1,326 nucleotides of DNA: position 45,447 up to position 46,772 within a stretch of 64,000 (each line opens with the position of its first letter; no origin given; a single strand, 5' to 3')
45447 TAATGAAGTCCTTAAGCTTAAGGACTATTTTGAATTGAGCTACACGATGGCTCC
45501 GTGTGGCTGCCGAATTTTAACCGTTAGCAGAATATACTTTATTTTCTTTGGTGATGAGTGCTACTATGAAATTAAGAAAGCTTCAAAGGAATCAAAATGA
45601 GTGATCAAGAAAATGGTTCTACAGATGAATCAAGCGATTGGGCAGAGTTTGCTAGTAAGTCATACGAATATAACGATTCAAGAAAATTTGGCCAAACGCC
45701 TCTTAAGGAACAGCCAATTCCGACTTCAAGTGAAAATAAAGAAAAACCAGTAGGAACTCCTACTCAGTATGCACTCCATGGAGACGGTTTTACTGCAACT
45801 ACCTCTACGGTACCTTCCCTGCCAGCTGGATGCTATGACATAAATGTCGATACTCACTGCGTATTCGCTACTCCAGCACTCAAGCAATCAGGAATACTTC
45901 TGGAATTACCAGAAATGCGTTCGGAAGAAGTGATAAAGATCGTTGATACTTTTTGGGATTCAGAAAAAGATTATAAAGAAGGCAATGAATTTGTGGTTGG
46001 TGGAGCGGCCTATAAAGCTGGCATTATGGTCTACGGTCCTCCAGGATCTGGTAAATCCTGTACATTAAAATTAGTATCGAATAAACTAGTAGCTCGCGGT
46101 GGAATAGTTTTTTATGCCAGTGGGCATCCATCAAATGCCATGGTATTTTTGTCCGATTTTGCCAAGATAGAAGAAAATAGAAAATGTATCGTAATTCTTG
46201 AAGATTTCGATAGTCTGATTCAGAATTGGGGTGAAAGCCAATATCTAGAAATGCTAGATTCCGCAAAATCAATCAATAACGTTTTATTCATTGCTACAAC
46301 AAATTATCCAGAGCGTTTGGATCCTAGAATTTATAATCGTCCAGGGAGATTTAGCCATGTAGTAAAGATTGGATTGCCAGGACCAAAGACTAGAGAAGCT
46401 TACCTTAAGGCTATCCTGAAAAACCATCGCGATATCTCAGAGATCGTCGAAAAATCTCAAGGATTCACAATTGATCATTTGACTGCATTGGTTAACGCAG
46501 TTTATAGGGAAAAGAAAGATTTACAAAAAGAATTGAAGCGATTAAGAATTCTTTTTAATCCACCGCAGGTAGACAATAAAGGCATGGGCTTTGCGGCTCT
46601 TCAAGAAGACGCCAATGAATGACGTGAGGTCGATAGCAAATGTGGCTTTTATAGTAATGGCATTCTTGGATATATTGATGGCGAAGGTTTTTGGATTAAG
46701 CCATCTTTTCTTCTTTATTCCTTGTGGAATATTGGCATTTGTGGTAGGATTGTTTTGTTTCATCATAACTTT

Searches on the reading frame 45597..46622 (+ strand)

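Call 73: search_protein_families(library=phrogs, proteins=[window:45597-46622:+], max_evalue=0.00001)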
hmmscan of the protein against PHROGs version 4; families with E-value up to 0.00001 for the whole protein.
window:45597-46622:+ (341 aa): 7 families
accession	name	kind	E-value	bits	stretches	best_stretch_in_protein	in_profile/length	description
phrog_7485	-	unknown function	1.8e-18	67.7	2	214-285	316-381/430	-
phrog_2376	-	other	2.2e-17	64.5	1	140-319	74-255/363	ATPase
phrog_3757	-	unknown function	1.8e-13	51.6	1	123-304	109-305/367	-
phrog_30773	-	unknown function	2.5e-09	37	1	127-301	183-379/666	-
phrog_168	-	DNA, RNA and nucleotide metabolism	9.6e-09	36.3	1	143-315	45-209/314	clamp loader of DNA polymerase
phrog_10401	-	other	2.9e-08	33.9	0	188-284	512-610/667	ATPase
phrog_10440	-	unknown function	3e-06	27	1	137-289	229-386/483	-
